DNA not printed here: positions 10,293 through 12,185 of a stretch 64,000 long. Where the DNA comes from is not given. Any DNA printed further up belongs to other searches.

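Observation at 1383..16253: CdaR-linked 15-kb cluster mixes sugar uptake, a lactonase and CoA-thioester beta-oxidation-type enzymes, and ends in glycerate kinase: candidate CoA-dependent 2-deoxy-sugar/sugar-acid pathway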

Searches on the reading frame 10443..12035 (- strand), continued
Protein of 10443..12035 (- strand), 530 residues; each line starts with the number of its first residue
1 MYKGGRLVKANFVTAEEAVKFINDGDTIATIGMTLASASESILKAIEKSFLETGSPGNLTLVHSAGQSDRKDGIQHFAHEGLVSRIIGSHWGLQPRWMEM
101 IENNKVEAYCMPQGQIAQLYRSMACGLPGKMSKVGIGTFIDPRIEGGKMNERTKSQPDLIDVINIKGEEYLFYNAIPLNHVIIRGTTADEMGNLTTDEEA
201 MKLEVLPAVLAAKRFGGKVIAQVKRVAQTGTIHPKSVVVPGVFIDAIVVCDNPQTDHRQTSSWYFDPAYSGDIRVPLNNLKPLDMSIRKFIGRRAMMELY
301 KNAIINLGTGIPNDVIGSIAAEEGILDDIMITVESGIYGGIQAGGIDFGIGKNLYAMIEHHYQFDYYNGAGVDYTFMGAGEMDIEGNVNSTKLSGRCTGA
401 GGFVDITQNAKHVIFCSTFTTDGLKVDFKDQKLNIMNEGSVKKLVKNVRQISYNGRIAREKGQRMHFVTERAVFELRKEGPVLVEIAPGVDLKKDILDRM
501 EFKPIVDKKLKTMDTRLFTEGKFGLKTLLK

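Call 22: find_related_loci(query=A1, collection=genome_contigs, flank=10000)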
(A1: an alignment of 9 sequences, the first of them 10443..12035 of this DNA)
Query A1 (530 aa) in genome_contigs; peptide patterns used: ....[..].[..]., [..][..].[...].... (x = any residue, [..] = any of these).
502 stretches matched a pattern; 195 encode a relative of the query (tblastn E <= 1e-3); the best 80 are kept; 80 distinct loci.
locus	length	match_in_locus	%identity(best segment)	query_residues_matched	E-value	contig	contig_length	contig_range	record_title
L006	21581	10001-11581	79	2-529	0e+0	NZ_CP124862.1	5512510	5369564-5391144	Petroclostridium sp. X23 chromosome, complete genome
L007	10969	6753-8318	74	8-529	0e+0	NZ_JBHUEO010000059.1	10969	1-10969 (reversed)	Siminovitchia sediminis strain CGMCC 1.12412 GCM70020335_12, whole genome shotgun sequence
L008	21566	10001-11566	74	4-525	0e+0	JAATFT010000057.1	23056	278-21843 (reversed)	MAG: Clostridiales bacterium isolate bin_249 k141_13284158, whole genome shotgun sequence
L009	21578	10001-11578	72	4-529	0e+0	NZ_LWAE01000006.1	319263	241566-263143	Clostridium magnum DSM 2767 CLMAG_contig000006, whole genome shotgun sequence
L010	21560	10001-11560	73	7-526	0e+0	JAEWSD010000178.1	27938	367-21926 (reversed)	MAG: Bacillota bacterium isolate OH_SBrB_92 k127_148208, whole genome shotgun sequence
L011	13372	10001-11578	71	4-529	0e+0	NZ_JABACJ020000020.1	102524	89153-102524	Faecalicatena faecalis strain AGMB00832 Contig_20, whole genome shotgun sequence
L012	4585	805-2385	71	3-529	0e+0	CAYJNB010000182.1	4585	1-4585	MAG TPA_asm: uncultured Treponemataceae bacterium isolate ERP123703_co3_90 genome assembly, contig: NODE_20769_length_45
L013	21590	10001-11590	70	1-530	0e+0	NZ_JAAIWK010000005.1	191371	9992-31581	Heyndrickxia ginsengihumi strain Gsoil 114 NODE_5_length_191371_cov_2.184758, whole genome shotgun sequence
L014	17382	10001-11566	72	5-526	0e+0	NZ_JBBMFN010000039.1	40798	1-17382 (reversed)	Niallia hominis strain CLA-SR-H024 CLA-SR-H024_contig_39_length_40798, whole genome shotgun sequence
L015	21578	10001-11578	71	2-526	0e+0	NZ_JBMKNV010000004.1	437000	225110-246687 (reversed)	Metabacillus sp. RGM 3146 NODE_4_length_437000_cov_30.059262, whole genome shotgun sequence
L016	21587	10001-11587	71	3-530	0e+0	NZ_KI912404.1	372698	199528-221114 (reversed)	Brachyspira alvinipulli ATCC 51933 T324DRAFT_scaffold00003.3, whole genome shotgun sequence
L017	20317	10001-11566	72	7-526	0e+0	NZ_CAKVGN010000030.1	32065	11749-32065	MAG: uncultured Brachyspira sp. isolate REFINED_METABAT215_TOP10_CONTIGS_1500_ASSEMBLY_K77_MERGED__Hadza_MoBio_hadza-I-L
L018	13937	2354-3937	70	3-530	0e+0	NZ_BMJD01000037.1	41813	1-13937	Lentibacillus populi strain CGMCC 1.15454 sequence037, whole genome shotgun sequence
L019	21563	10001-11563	71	6-526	0e+0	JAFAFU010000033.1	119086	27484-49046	MAG: Bacillota bacterium isolate OH_SBlB_19 k127_1308207, whole genome shotgun sequence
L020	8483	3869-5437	70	7-529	0e+0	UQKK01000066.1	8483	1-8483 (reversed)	uncultured Ruminococcus sp. isolate UMGS362 genome assembly, contig: NODE_2478_length_8483_cov_10.775748, whole genome s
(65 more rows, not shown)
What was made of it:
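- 10443..12035 (-): Fused family-I CoA-transferase (YdiF/Pct-like). Predicted reaction: glyceryl-CoA + deoxyribonate (or acetate) gives glycerate + acyl-CoA. 64-79% identical across six phyla (call 22).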

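Call 32: search_solved_structures(query=window:10443-12035:-, max_evalue=1e-10)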
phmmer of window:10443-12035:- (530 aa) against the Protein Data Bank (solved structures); distinct sequences matched with E-value up to 1e-10: 15.
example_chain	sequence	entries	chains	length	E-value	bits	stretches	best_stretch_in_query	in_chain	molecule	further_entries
2ahu_A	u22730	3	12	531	2.5e-125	422.2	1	12-524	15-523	putative enzyme ydiF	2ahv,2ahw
9xmy_A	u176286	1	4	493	3.4e-18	68.7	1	14-419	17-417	Succinyl-CoA:3-ketoacid-coenzyme A transferase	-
6lp1_A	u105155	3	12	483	4e-18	68.5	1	15-419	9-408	Succinyl-CoA:3-ketoacid-coenzyme A transferase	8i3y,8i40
8k9h_B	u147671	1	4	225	1.2e-16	63.6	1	8-248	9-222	Acetoacetate:butyrate/acetate coenzyme A transferase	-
4kgb_A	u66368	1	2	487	2.2e-16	62.7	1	12-408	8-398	Succinyl-CoA:3-ketoacid-coenzyme A transferase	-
3dlx_A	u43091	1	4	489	7.9e-16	60.9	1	15-415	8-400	Succinyl-CoA:3-ketoacid-coenzyme A transferase 1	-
2nrc_A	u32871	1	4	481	1.9e-15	59.7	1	13-414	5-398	Succinyl-CoA:3-ketoacid-coenzyme A transferase 1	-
2nrb_A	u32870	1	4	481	4.8e-15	58.3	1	13-414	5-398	Succinyl-CoA:3-ketoacid-coenzyme A transferase 1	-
1m3e_A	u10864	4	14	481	5.8e-15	58.1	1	13-414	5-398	SUCCINYL-COA:3-KETOACID-COENZYME A TRANSFERASE | Succinyl-CoA:3-ketoacid-coenzyme A transferase, mitochondrial precursor | Succinyl-CoA:3-ketoacid-coenzyme A tr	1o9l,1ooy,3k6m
3oxo_A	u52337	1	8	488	6.4e-15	57.9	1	13-414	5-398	Succinyl-CoA:3-ketoacid-coenzyme A transferase 1, mitochondrial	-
9cq2_A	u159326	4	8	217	3.1e-14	55.6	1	56-249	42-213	3-oxoacid CoA-transferase, A subunit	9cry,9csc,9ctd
1ooz_A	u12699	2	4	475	8.9e-14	54.1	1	13-414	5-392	Succinyl-CoA:3-ketoacid-coenzyme A transferase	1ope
5dbn_A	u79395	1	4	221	2.6e-12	49.3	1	9-251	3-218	Acetate CoA-transferase subunit alpha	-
1k6d_A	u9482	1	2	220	3.1e-12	49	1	9-251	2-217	ACETATE COA-TRANSFERASE ALPHA SUBUNIT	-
3cdk_A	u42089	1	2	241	2.9e-11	45.8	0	14-250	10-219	Succinyl-CoA:3-ketoacid-coenzyme A transferase subunit A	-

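Call 33: search_solved_structures(query=L004:13620-14354:+, max_evalue=1e-80, show_alignments=1)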
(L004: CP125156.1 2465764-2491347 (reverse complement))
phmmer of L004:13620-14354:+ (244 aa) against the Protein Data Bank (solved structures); distinct sequences matched with E-value up to 1e-80: 2.
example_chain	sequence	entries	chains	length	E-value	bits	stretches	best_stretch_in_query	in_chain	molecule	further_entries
7tzp_A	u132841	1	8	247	2.1e-157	524.5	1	1-244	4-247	3-oxoacyl-ACP reductase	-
6t6n_A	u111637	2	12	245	1e-156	522.3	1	1-244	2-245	3-oxoacyl-[acyl-carrier protein] reductase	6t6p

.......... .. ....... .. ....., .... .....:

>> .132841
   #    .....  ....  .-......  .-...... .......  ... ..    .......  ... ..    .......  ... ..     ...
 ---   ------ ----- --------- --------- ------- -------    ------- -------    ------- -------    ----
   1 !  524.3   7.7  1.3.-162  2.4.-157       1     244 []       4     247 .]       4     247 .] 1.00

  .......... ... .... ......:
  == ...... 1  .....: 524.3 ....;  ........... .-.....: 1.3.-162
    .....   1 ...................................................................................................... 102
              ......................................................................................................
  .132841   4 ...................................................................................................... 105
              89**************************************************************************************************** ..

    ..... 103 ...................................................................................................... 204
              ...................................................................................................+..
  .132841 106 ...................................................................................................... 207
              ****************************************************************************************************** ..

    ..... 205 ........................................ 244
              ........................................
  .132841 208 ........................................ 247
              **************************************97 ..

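Call 40: search_solved_structures(query=window:10443-12035:-, max_evalue=1e-100, show_alignments=1)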
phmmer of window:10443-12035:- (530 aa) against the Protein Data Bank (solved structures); distinct sequences matched with E-value up to 1e-100: 1.
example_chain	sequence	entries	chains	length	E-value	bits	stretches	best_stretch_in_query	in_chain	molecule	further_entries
2ahu_A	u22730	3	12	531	2.5e-125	422.2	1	12-524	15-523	putative enzyme ydiF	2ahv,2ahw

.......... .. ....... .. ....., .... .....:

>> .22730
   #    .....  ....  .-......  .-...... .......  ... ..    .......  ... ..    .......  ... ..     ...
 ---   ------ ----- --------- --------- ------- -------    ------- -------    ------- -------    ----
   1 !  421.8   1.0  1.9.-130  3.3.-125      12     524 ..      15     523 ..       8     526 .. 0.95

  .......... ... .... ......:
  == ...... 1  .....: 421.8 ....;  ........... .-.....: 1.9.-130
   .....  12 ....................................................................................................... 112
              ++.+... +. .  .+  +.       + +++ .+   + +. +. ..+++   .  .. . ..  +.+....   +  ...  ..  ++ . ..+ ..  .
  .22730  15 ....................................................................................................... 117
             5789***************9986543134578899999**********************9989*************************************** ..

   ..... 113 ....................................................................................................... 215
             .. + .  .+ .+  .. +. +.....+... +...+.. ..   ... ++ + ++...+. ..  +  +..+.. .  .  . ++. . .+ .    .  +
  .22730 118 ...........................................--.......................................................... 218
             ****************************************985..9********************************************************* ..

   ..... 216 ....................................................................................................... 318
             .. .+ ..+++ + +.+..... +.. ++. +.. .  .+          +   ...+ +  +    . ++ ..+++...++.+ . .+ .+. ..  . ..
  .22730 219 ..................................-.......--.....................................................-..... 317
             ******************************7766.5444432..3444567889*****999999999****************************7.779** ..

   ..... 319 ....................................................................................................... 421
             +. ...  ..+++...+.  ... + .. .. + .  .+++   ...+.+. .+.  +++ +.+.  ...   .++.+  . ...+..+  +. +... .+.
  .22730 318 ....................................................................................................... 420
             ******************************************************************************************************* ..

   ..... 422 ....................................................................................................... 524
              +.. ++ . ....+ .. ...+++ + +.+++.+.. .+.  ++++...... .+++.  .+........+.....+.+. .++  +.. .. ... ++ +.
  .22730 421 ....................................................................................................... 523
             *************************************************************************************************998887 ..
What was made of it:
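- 10443..12035 (-): 422 bits to E. coli YdiF 2AHU, with window Glu334 aligned to YdiF residue 333 (call 40).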

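Call 43: search_protein_families(library=pfam, proteins=[L006:14478-15539:+, L006:15635-16126:+, L006:16130-17404:+, L006:18879-20957:+, L006:915-1673:+, L006:1756-2943:+])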
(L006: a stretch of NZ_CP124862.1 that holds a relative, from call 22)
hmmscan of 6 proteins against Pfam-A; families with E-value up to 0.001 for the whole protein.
L006:14478-15539:+ (353 aa): 1 family
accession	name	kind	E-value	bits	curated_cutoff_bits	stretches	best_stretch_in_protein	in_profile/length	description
PF03480.18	DctP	-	9.3e-83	278.3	23.4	1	69-335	14-283/286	Bacterial extracellular solute-binding protein, family 7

L006:15635-16126:+ (163 aa): 1 family
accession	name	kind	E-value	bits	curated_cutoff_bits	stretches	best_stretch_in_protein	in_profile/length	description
PF04290.18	DctQ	-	3.8e-31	108.2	28.3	1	30-158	1-130/132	Tripartite ATP-independent periplasmic transporters, DctQ component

L006:16130-17404:+ (424 aa): 1 family
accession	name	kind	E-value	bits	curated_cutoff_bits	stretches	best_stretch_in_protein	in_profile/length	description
PF06808.19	DctM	-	4.3e-129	431.4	23.8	1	6-415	1-413/413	Tripartite ATP-independent periplasmic transporter, DctM component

L006:18879-20957:+ (692 aa): 4 families
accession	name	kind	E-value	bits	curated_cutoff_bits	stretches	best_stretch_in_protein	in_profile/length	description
PF00015.26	MCPsignal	-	3.8e-37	128.2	34.6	1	491-627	18-154/172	Methyl-accepting chemotaxis protein (MCP) signalling domain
PF02743.24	dCache_1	-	9e-16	58.6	45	1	61-272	2-200/240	Cache domain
PF00672.30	HAMP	-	5.5e-09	36.6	25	1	333-384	2-53/53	HAMP domain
PF04108.17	ATG17_like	-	0.00076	19.5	43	1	420-674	113-293/355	Autophagy protein ATG17-like domain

L006:915-1673:+ (252 aa): 1 family
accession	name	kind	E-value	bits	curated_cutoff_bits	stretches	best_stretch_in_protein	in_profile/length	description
PF00753.33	Lactamase_B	-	1.4e-21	77.8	22.7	1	38-234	7-196/196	Metallo-beta-lactamase superfamily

L006:1756-2943:+ (395 aa): 1 family
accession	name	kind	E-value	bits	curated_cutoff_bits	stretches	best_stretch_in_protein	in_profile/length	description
PF13407.12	Peripla_BP_4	-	2.9e-56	191.3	35.1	1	60-316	1-258/258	Periplasmic binding protein domain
